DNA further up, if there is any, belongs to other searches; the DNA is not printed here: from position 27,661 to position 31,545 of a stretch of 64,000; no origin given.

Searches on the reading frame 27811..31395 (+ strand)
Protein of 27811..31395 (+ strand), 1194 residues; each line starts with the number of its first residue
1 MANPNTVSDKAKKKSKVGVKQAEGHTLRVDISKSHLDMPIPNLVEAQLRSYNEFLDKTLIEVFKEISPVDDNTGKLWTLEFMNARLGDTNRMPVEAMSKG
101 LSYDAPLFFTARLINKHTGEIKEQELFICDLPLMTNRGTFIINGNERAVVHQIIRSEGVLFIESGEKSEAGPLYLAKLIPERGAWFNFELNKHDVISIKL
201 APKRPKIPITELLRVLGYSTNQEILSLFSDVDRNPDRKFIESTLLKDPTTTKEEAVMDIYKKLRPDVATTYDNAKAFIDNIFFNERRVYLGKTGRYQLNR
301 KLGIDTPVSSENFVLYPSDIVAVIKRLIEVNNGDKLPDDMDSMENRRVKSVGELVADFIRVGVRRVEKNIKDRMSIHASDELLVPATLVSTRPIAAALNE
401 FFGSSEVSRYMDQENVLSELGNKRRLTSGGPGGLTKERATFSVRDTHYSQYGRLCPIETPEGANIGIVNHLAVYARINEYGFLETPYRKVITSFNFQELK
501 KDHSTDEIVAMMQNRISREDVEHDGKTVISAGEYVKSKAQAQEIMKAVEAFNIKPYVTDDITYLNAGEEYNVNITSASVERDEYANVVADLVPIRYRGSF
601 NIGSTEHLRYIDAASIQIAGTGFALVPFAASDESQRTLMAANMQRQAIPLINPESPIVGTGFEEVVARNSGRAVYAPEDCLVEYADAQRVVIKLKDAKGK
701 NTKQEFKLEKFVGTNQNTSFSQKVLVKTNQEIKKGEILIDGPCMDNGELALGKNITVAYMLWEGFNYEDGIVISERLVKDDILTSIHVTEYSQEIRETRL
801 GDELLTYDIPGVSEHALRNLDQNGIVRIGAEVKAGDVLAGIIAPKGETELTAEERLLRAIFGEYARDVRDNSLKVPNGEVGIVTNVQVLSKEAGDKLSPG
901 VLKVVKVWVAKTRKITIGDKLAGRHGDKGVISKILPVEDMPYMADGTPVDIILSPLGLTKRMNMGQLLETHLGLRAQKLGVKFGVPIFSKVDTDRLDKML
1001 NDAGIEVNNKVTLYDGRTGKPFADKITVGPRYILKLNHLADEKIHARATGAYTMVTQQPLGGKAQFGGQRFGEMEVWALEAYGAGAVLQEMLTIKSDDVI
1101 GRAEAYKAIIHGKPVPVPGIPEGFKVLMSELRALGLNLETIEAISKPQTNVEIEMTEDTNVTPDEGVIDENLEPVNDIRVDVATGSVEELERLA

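Call 17: find_related_loci(query=window:27811-31395:+, collection=genome_contigs, flank=10000)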
Query window:27811-31395:+ (1194 aa) in genome_contigs; peptide patterns used: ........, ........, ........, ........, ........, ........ (x = any residue, [..] = any of these).
600 stretches matched a pattern (row limit reached: there are more); 600 encode a relative of the query (tblastn E <= 1e-3); the best 80 are kept; 80 distinct loci.
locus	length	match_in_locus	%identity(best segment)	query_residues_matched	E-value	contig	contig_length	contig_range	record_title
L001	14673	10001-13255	50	40-1142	0e+0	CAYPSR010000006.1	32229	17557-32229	MAG TPA_asm: uncultured Candidatus Saccharibacteria bacterium isolate SRP178699_co1_179 genome assembly, contig: NODE_14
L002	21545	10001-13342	48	28-1160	0e+0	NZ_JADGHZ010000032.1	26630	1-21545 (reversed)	MAG: Sphaerobacter sp. isolate HOG56 NODE_886_length_26630_cov_27.724511, whole genome shotgun sequence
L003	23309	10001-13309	46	33-1194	0e+0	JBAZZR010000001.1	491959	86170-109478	MAG: Patescibacteria group bacterium isolate SO_2017_GW3_20 scaffold_3_c3_OW296A_2017, whole genome shotgun sequence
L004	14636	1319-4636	47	38-1157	0e+0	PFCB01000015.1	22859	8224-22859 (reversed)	MAG: Candidatus Magasanikbacteria bacterium CG10_big_fil_rev_8_21_14_0_10_47_10 CG10_8_21_14_0.10_scaffold_2195_c, whole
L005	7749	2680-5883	47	38-1168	0e+0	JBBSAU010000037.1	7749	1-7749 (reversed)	MAG: Patescibacteria group bacterium isolate La6_metabat2.044 La6_metabat2.044_K_3378712_L_7749_cov_23.5707, whole genom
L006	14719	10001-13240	48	39-1138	0e+0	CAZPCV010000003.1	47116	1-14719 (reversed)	MAG TPA_asm: uncultured Gammaproteobacteria bacterium isolate SRP257259_co1_228 genome assembly, contig: NODE_713_length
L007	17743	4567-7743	46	36-1176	0e+0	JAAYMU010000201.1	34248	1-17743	MAG: Peptococcaceae bacterium isolate AS20ysBPTH_5 112011_AS20, whole genome shotgun sequence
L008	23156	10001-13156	47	28-1142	0e+0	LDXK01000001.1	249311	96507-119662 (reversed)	MAG: candidate division WWE3 bacterium CSP1-7 XU08_C0001, whole genome shotgun sequence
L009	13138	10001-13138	49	28-1096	0e+0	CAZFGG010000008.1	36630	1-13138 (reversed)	MAG TPA_asm: uncultured Gammaproteobacteria bacterium isolate SRP200132_co1_183 genome assembly, contig: NODE_1940_lengt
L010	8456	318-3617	48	38-1138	0e+0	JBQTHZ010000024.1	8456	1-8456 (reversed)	MAG: Chloroflexota bacterium isolate SAR144 c_000000410253, whole genome shotgun sequence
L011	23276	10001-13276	47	24-1169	0e+0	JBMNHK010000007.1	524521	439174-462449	MAG: Pelotomaculum sp. isolate SBF912LR0HQ0124 contig_56769, whole genome shotgun sequence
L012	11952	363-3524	46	26-1160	0e+0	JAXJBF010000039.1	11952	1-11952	MAG: Peptococcaceae bacterium isolate DOME_MAG_11354 11354_W0105_k141_55138, whole genome shotgun sequence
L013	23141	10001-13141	47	38-1142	0e+0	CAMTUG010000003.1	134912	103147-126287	MAG: uncultured Parcubacteria group bacterium isolate G01_MAG_00004 genome assembly, contig: G01_MAG_00004_000000000002,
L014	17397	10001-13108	46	36-1143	0e+0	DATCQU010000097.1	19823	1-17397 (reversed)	MAG TPA_asm: Desulfosporosinus sp. isolate SMAG_U7261 k141_132130, whole genome shotgun sequence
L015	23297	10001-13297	48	33-1147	0e+0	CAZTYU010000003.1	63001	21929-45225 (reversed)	MAG TPA_asm: uncultured Bdellovibrionales bacterium isolate SRP342105_co1_290 genome assembly, contig: NODE_569_length_6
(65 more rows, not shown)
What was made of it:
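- Tried and rejected: genome_contigs scan with full rpoB (call 17).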

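Call 18: find_homologous_proteins(query=window:27811-31395:+, max_evalue=1e-100)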
Query window:27811-31395:+ (1194 aa): 7994 proteins with E <= 1e-100 among 8000 candidates; the best 120 are listed.
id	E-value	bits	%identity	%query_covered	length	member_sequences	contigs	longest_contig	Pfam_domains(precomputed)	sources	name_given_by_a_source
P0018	0.0e+0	2665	100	100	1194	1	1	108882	PF04565.22,PF04561.20,PF04560.26,PF10385.15,PF04563.21,PF00562.34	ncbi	-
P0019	0.0e+0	2239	84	100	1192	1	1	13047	PF04565.22,PF04561.20,PF04560.26,PF10385.15,PF04563.21,PF00562.34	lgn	-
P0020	0.0e+0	2037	76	100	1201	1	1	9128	PF04565.22,PF04561.20,PF04560.26,PF10385.15,PF04563.21,PF00562.34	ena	-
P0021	0.0e+0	1632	64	96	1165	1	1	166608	PF04565.22,PF04561.20,PF04560.26,PF10385.15,PF04563.21,PF00562.34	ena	-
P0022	0.0e+0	1497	60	93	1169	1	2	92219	PF04565.22,PF04561.20,PF04560.26,PF10385.15,PF04563.21,PF00562.34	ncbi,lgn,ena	-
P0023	0.0e+0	1479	58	97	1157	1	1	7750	PF04565.22,PF04561.20,PF04560.26,PF10385.15,PF04563.21,PF00562.34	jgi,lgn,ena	-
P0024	0.0e+0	1467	57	96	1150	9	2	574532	PF04565.22,PF04561.20,PF04560.26,PF10385.15,PF04563.21,PF00562.34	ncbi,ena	ncbi:MAG: DNA-directed RNA polymerase subunit beta [Patescibacteria group bacterium]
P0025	0.0e+0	1460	58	93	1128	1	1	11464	PF04565.22,PF04561.20,PF04560.26,PF10385.15,PF04563.21,PF00562.34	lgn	-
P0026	0.0e+0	1455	56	97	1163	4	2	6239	PF04565.22,PF04561.20,PF04560.26,PF10385.15,PF04563.21,PF00562.34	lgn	-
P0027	0.0e+0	1453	57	94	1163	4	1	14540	PF04565.22,PF04561.20,PF04560.26,PF10385.15,PF04563.21,PF00562.34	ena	-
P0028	0.0e+0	1453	57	96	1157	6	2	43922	PF04565.22,PF04561.20,PF04560.26,PF10385.15,PF04563.21,PF00562.34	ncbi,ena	-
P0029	0.0e+0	1453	59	92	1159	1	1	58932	PF04565.22,PF04561.20,PF04560.26,PF10385.15,PF04563.21,PF00562.34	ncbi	-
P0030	0.0e+0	1450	56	96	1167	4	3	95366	PF04565.22,PF04561.20,PF04560.26,PF10385.15,PF04563.21,PF00562.34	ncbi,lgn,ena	-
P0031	0.0e+0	1449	57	95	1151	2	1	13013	PF04565.22,PF04561.20,PF04560.26,PF10385.15,PF04563.21,PF00562.34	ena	-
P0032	0.0e+0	1446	58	93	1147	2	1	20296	PF04565.22,PF04561.20,PF04560.26,PF10385.15,PF04563.21,PF00562.34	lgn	-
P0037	0.0e+0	1419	57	96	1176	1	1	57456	PF04565.22,PF04561.20,PF04560.26,PF10385.15,PF04563.21,PF00562.34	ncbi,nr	ncbi:DNA-directed RNA polymerase subunit beta [Candidatus Dojkabacteria bacterium]|nr:DNA-directed R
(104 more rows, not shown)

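Call 20: find_encoding_contigs(protein=P0019, flank=10000, max_places=3)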
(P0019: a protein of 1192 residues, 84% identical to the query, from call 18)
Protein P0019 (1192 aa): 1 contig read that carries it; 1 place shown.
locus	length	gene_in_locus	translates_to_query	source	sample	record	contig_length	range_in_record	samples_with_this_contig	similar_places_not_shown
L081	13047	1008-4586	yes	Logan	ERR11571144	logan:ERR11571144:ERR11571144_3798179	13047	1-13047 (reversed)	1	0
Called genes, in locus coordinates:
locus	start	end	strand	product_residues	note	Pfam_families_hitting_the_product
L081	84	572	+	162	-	-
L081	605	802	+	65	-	-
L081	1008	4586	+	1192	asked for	PF04563:RNA_pol_Rpb2_1, PF04561:RNA_pol_Rpb2_2, PF04565:RNA_pol_Rpb2_3, PF10385:RNA_pol_Rpb2_45, PF00562:RNA_pol_Rpb2_6, PF04560:RNA_pol_Rpb2_7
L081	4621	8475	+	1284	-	PF04997:RNA_pol_Rpb1_1, PF00623:RNA_pol_Rpb1_2, PF04983:RNA_pol_Rpb1_3, PF04998:RNA_pol_Rpb1_5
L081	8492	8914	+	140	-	PF00164:Ribosom_S12_S23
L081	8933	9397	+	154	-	PF00177:Ribosomal_S7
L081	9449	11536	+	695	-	PF00009:GTP_EFTU, PF03144:GTP_EFTU_D2, PF22042:EF-G_D2, PF14492:EFG_III, PF16658:RF3_C, PF03764:EFG_IV, PF00679:EFG_C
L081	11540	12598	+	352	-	-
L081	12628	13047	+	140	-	?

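Call 21: find_encoding_contigs(protein=P0020, flank=10000, max_places=3)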
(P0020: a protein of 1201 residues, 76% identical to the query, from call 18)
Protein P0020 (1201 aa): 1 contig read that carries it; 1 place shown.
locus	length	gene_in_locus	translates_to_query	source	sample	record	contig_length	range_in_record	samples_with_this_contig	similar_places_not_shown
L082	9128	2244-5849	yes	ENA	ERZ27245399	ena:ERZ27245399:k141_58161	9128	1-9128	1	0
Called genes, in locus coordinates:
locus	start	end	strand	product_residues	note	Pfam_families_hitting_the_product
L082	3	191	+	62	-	?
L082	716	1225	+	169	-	-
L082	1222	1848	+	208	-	-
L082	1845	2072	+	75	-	-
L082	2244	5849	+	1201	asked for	PF04563:RNA_pol_Rpb2_1, PF04561:RNA_pol_Rpb2_2, PF04565:RNA_pol_Rpb2_3, PF10385:RNA_pol_Rpb2_45, PF00562:RNA_pol_Rpb2_6, PF04560:RNA_pol_Rpb2_7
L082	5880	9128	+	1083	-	?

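Call 22: find_encoding_contigs(protein=P0021, flank=10000, max_places=3)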
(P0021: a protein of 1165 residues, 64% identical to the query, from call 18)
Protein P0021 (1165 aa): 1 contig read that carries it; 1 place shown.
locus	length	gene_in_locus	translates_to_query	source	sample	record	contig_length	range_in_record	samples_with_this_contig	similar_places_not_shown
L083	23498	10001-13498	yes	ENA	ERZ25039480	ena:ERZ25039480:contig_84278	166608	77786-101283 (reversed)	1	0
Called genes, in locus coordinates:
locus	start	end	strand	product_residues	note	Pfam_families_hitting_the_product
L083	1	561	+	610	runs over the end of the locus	-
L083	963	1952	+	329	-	-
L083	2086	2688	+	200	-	PF01930:Cas_Cas4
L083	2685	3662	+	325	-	PF01867:Cas_Cas1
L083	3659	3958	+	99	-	PF09827:CRISPR_Cas2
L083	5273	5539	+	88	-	-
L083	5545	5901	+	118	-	-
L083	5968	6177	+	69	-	-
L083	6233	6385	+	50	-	-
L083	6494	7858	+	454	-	PF00239:Resolvase, PF13408:Zn_ribbon_recom (faint)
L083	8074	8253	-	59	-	-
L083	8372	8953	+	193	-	PF05137:PilN (weak)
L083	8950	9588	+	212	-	-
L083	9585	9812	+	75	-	-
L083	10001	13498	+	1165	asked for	PF04563:RNA_pol_Rpb2_1, PF04561:RNA_pol_Rpb2_2, PF04565:RNA_pol_Rpb2_3, PF10385:RNA_pol_Rpb2_45, PF00562:RNA_pol_Rpb2_6, PF04560:RNA_pol_Rpb2_7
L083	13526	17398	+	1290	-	PF04997:RNA_pol_Rpb1_1, PF00623:RNA_pol_Rpb1_2, PF04983:RNA_pol_Rpb1_3, PF04998:RNA_pol_Rpb1_5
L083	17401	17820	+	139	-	PF00164:Ribosom_S12_S23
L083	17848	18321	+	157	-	PF00177:Ribosomal_S7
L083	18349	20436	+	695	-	PF00009:GTP_EFTU, PF03144:GTP_EFTU_D2, PF22042:EF-G_D2, PF14492:EFG_III, PF16658:RF3_C (weak), PF03764:EFG_IV, PF00679:EFG_C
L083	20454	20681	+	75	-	-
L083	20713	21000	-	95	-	-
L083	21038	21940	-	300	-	PF02223:Thymidylate_kin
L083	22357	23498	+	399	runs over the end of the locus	PF00009:GTP_EFTU, PF03144:GTP_EFTU_D2, PF03143:GTP_EFTU_D3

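Call 25: find_encoding_contigs(protein=P0022, flank=10000, max_places=2)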
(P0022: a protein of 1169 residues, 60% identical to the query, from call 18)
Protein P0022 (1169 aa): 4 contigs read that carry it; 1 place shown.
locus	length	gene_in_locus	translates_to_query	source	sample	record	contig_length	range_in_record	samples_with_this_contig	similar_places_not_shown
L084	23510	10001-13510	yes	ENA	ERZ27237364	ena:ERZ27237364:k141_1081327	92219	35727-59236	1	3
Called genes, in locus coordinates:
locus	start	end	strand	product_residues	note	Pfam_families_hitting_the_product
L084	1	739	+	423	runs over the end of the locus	PF25917:BSH_RND (faint), PF25954:Beta-barrel_RND_2, PF25990:Beta-barrel_YknX, PF25975:CzcB_C (weak)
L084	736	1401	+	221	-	PF02463:SMC_N (faint), PF00005:ABC_tran, PF13304:AAA_21 (faint)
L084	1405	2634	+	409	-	PF12704:MacB_PCD, PF02687:FtsX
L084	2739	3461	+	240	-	-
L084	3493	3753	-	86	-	PF14358:DUF4405 (weak)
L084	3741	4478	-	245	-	PF02424:ApbE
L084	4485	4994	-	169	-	PF04205:FMN_bind (weak)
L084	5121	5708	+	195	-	PF13173:AAA_14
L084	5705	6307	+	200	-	PF13635:DUF4143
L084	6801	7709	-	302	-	PF00512:HisKA, PF02518:HATPase_c, PF14501:HATPase_c_5 (weak)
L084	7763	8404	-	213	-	PF00072:Response_reg, PF00486:Trans_reg_C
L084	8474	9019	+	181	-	-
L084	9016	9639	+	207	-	-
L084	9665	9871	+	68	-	-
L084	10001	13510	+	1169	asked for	PF04563:RNA_pol_Rpb2_1, PF04561:RNA_pol_Rpb2_2, PF04565:RNA_pol_Rpb2_3, PF10385:RNA_pol_Rpb2_45 (weak), PF00562:RNA_pol_Rpb2_6, PF04560:RNA_pol_Rpb2_7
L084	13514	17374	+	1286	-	PF04997:RNA_pol_Rpb1_1, PF00623:RNA_pol_Rpb1_2, PF04983:RNA_pol_Rpb1_3, PF04998:RNA_pol_Rpb1_5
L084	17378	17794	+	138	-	PF00164:Ribosom_S12_S23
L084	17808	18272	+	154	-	PF00177:Ribosomal_S7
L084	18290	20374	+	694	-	PF00009:GTP_EFTU, PF03144:GTP_EFTU_D2, PF22042:EF-G_D2, PF14492:EFG_III, PF16658:RF3_C, PF03764:EFG_IV, PF00679:EFG_C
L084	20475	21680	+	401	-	PF00009:GTP_EFTU, PF03144:GTP_EFTU_D2, PF03143:GTP_EFTU_D3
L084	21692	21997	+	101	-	PF00338:Ribosomal_S10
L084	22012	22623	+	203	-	PF00297:Ribosomal_L3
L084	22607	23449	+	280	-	PF00573:Ribosomal_L4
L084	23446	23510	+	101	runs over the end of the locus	PF00276:Ribosomal_L23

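Call 26: find_encoding_contigs(protein=P0029, flank=10000, max_places=2)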
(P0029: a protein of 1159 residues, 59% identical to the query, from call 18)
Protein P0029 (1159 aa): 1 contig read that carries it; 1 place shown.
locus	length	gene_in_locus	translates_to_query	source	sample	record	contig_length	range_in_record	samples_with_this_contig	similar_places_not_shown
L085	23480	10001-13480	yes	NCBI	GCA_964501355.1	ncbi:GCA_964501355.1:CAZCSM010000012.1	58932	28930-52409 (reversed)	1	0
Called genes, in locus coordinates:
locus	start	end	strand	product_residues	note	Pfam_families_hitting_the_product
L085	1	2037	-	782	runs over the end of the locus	PF00403:HMA, PF08282:Hydrolase_3 (faint), PF00122:E1-E2_ATPase, PF00702:Hydrolase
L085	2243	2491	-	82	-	PF07884:VKOR (weak)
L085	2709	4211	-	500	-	PF00403:HMA, PF02683:DsbD_TM, PF13386:DsbD_2, PF13473:Cupredoxin_1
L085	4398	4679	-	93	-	PF02583:Trns_repr_metal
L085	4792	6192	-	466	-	-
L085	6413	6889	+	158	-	PF00643:zf-B_box (faint)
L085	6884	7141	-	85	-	PF01541:GIY-YIG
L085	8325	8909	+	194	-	PF05137:PilN (weak)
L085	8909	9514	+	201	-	PF04350:PilO (weak)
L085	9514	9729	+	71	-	-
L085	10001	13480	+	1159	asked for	PF04563:RNA_pol_Rpb2_1, PF04561:RNA_pol_Rpb2_2, PF04565:RNA_pol_Rpb2_3, PF10385:RNA_pol_Rpb2_45, PF00562:RNA_pol_Rpb2_6, PF04560:RNA_pol_Rpb2_7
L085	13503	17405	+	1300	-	PF04997:RNA_pol_Rpb1_1, PF00623:RNA_pol_Rpb1_2, PF04983:RNA_pol_Rpb1_3, PF05000:RNA_pol_Rpb1_4, PF04998:RNA_pol_Rpb1_5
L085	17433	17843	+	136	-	PF00164:Ribosom_S12_S23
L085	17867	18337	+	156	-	PF00177:Ribosomal_S7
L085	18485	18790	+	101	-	PF05973:Gp49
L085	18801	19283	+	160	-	PF01381:HTH_3, PF12844:HTH_19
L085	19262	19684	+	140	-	-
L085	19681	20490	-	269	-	PF01978:TrmB, PF09339:HTH_IclR (weak)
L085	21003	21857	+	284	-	PF00892:EamA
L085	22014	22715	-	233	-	PF01386:Ribosomal_L25p, PF14693:Ribosomal_TL5_C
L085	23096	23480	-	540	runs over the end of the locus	PF04932:Wzy_C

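Call 27: find_encoding_contigs(protein=P0024, flank=10000, max_places=2)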
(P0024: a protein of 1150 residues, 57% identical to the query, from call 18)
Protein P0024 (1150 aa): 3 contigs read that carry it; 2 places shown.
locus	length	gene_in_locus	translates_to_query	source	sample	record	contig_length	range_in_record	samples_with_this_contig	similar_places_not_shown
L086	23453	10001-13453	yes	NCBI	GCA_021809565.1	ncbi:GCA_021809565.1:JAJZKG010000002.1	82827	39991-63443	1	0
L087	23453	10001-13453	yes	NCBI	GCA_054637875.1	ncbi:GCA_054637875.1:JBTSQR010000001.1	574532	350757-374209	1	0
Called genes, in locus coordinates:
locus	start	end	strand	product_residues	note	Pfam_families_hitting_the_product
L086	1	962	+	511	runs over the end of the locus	PF05496:RuvB_N (weak), PF13177:DNA_pol3_delta2, PF00004:AAA, PF07728:AAA_5 (faint), PF12169:DNA_pol3_gamma3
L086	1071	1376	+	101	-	PF02575:YbaB_DNA_bd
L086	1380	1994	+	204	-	PF21176:RecR_HhH (weak), PF01751:Toprim, PF13662:Toprim_4, PF21175:RecR_C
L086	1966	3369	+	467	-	PF01406:tRNA-synt_1e, PF09334:tRNA-synt_1g (faint)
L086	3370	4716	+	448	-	PF01743:PolyA_pol, PF12627:PolyA_pol_RNAbd, PF01966:HD, PF13735:tRNA_NucTran2_2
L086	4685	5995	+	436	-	PF10996:Beta-Casp (weak)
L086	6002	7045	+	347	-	PF01926:MMR_HSR1, PF02421:FeoB_N, PF06071:YchF-GTPase_C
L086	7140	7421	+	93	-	-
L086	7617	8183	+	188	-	PF05137:PilN (weak)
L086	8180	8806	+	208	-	-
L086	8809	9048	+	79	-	-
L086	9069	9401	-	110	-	-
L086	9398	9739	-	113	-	PF18924:DUF5674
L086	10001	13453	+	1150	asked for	PF04563:RNA_pol_Rpb2_1, PF04561:RNA_pol_Rpb2_2, PF04565:RNA_pol_Rpb2_3, PF10385:RNA_pol_Rpb2_45, PF00562:RNA_pol_Rpb2_6, PF04560:RNA_pol_Rpb2_7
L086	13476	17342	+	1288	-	PF04997:RNA_pol_Rpb1_1, PF00623:RNA_pol_Rpb1_2, PF04983:RNA_pol_Rpb1_3, PF04998:RNA_pol_Rpb1_5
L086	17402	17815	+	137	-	PF00164:Ribosom_S12_S23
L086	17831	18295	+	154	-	PF00177:Ribosomal_S7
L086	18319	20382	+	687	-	PF00009:GTP_EFTU, PF03144:GTP_EFTU_D2, PF22042:EF-G_D2, PF14492:EFG_III, PF16658:RF3_C (weak), PF03764:EFG_IV, PF00679:EFG_C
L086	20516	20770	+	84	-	PF04014:MazE_antitoxin (weak)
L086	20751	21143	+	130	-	PF01850:PIN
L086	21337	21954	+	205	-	PF08207:EFP_N, PF01132:EFP, PF09285:Elong-fact-P_C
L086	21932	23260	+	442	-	PF00675:Peptidase_M16, PF05193:Peptidase_M16_C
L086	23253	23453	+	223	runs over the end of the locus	-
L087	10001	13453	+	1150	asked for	PF04563:RNA_pol_Rpb2_1, PF04561:RNA_pol_Rpb2_2, PF04565:RNA_pol_Rpb2_3, PF10385:RNA_pol_Rpb2_45, PF00562:RNA_pol_Rpb2_6, PF04560:RNA_pol_Rpb2_7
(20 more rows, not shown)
